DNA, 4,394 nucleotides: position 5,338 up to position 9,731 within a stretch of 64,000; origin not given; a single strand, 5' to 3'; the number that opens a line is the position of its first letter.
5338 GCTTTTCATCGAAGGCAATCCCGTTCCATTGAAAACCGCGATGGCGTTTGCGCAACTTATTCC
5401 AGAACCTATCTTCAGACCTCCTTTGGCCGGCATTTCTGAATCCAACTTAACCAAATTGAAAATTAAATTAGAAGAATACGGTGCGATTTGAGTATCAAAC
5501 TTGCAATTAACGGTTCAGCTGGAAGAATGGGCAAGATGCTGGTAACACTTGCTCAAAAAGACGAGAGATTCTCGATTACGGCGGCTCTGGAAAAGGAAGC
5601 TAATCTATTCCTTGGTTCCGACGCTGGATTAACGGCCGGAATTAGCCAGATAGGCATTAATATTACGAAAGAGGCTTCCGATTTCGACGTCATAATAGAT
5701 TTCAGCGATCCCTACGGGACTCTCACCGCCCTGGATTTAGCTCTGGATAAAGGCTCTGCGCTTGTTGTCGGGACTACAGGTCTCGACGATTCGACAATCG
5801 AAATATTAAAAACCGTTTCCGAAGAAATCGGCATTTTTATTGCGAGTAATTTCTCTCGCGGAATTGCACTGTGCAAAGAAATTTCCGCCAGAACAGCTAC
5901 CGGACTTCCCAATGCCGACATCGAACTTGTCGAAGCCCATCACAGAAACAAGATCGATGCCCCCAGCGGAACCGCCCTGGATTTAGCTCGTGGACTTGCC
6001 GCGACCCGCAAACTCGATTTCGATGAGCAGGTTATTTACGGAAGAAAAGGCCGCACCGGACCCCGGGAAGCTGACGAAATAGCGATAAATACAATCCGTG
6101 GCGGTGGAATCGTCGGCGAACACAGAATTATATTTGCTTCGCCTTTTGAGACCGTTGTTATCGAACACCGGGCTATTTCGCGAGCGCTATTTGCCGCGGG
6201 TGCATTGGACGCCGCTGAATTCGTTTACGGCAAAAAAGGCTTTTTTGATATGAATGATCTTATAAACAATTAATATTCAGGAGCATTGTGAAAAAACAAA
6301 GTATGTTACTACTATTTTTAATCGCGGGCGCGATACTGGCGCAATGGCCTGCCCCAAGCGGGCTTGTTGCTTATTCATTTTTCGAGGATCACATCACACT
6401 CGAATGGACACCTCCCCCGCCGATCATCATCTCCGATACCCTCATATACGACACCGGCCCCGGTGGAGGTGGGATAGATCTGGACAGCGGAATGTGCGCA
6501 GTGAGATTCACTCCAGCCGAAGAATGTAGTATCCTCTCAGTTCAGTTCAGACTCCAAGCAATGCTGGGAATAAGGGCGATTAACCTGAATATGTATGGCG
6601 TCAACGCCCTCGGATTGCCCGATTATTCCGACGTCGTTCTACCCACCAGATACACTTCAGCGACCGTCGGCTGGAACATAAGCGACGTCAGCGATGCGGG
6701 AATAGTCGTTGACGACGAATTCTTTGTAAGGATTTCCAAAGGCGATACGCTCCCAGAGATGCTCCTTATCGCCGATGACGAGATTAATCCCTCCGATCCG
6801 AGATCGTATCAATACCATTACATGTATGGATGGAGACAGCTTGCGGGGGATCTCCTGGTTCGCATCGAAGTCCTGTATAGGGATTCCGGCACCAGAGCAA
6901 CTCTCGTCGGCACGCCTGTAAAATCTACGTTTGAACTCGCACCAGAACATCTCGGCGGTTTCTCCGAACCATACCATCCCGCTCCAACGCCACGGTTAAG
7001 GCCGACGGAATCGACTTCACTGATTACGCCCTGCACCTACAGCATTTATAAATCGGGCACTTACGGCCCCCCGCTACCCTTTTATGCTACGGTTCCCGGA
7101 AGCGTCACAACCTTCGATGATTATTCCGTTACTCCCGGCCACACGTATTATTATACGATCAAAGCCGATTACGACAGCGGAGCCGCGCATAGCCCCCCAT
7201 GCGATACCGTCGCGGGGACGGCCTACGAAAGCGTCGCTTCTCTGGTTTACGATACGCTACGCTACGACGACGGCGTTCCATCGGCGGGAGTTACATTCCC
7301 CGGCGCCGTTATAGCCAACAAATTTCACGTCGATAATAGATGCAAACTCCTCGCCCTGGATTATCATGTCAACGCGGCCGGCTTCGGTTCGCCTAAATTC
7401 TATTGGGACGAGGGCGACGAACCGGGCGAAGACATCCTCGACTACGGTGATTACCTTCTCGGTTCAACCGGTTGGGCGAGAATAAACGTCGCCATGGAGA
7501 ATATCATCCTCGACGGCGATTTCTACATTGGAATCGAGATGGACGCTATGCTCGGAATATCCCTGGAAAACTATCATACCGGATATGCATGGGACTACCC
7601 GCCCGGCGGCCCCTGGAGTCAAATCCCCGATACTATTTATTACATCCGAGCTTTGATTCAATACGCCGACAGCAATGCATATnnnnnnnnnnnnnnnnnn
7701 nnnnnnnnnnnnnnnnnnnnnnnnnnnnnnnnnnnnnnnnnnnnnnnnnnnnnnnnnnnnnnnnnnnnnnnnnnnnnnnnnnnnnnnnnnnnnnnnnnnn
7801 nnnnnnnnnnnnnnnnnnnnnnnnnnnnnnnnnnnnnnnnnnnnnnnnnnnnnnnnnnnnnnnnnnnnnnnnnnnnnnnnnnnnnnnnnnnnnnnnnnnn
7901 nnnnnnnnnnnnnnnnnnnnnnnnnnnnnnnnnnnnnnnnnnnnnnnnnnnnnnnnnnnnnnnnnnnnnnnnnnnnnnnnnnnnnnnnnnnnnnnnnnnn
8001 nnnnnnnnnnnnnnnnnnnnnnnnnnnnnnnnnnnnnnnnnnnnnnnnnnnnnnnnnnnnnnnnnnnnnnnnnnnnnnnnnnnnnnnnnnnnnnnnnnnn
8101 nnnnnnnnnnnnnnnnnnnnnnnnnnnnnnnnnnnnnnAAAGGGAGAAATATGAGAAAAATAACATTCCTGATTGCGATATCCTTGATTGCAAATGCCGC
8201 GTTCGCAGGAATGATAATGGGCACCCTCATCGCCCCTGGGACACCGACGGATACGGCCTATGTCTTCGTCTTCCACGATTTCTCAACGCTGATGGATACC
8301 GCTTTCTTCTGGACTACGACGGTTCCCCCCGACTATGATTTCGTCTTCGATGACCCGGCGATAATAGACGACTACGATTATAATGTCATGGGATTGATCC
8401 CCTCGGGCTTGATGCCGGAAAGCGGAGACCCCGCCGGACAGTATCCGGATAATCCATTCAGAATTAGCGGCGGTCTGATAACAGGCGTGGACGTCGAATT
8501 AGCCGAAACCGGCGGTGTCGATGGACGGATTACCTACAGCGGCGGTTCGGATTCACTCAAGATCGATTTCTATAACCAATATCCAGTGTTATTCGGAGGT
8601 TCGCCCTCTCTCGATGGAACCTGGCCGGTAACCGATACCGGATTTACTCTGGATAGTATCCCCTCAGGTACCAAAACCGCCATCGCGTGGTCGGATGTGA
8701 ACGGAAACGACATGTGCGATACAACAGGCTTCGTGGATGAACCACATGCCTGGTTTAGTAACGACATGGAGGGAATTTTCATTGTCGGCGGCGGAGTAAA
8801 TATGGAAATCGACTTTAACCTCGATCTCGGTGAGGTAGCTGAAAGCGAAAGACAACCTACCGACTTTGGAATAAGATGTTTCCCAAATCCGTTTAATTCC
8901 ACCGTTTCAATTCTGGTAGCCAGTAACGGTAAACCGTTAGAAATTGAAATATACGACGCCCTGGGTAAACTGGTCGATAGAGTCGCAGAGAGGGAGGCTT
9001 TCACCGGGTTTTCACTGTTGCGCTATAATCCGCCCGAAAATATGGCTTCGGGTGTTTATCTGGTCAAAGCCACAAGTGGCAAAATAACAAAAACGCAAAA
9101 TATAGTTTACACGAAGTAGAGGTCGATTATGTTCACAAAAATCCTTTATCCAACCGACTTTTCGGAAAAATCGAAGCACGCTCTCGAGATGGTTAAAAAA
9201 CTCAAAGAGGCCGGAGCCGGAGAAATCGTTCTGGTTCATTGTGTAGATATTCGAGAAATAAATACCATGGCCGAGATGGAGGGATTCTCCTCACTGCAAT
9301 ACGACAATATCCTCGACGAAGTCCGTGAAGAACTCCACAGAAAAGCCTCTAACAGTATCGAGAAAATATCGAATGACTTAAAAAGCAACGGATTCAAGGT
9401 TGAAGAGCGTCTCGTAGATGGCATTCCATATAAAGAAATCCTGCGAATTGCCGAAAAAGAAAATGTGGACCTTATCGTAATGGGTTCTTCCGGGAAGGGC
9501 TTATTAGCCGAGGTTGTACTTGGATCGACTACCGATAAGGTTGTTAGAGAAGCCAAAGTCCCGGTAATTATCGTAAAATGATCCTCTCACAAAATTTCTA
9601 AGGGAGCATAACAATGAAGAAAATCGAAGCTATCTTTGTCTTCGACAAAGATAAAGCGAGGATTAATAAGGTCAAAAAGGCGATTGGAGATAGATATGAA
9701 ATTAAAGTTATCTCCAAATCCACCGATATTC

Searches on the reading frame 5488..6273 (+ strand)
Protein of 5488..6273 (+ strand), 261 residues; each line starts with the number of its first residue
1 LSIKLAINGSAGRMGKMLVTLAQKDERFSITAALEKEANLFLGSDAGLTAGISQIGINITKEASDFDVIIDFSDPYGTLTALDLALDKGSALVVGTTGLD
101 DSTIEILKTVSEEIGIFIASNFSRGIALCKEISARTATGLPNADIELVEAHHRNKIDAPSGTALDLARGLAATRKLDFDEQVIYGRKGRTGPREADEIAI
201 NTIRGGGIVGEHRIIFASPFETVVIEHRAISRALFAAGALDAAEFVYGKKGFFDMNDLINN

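Call 50: search_protein_families(library=pfam, proteins=[window:5488-6273:+], max_evalue=0.00001)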
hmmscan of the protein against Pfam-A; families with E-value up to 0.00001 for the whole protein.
window:5488-6273:+ (261 aa): 2 families
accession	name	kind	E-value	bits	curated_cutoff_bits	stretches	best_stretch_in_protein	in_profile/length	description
PF05173.19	DapB_C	-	1.3e-36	125.7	27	1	125-259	1-121/121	Dihydrodipicolinate reductase, C-terminus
PF01113.26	DapB_N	-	4.8e-30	104.6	25.6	1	3-122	1-124/124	Dihydrodipicolinate reductase, N-terminus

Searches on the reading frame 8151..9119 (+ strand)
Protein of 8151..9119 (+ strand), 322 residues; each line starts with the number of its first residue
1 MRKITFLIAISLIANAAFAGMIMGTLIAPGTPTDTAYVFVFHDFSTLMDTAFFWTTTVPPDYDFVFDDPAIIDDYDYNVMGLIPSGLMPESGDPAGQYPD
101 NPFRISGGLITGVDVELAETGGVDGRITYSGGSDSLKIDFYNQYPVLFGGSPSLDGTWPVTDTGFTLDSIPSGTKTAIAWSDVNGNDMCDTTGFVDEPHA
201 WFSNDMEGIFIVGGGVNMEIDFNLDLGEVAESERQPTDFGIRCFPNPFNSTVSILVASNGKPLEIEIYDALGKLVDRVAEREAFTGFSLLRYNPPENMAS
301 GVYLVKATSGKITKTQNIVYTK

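Call 10: search_protein_families(library=pfam, proteins=[window:8151-9119:+], max_evalue=0.001)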
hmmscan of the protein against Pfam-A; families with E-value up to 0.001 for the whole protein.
window:8151-9119:+ (322 aa): 1 family
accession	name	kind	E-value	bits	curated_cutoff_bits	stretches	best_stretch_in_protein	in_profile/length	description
PF18962.6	Por_Secre_tail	-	2.4e-09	37.8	27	1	244-318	2-73/75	Secretion system C-terminal sorting domain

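Call 41: search_protein_families(library=ncbifam, proteins=[window:8151-9119:+], max_evalue=0.01)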
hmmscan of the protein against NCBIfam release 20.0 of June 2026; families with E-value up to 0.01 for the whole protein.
window:8151-9119:+ (322 aa): 2 families
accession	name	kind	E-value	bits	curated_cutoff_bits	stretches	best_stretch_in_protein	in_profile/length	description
TIGR04183.1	Por_Secre_tail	domain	2.3e-11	43.5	23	1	244-319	2-70/72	T9SS type A sorting domain-containing protein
NF038113.1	T9SSA_dep_M36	equivalog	0.0001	20.6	885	1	231-319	785-867/869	T9SS-dependent M36 family metallopeptidase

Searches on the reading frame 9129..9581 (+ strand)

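Call 10: search_protein_families(library=pfam, proteins=[window:9129-9581:+], max_evalue=0.001)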
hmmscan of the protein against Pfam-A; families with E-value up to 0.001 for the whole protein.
window:9129-9581:+ (150 aa): 1 family
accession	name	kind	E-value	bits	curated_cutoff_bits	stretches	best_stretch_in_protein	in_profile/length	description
PF00582.32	Usp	-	9.8e-31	107.6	24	1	1-150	1-141/141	Universal stress protein family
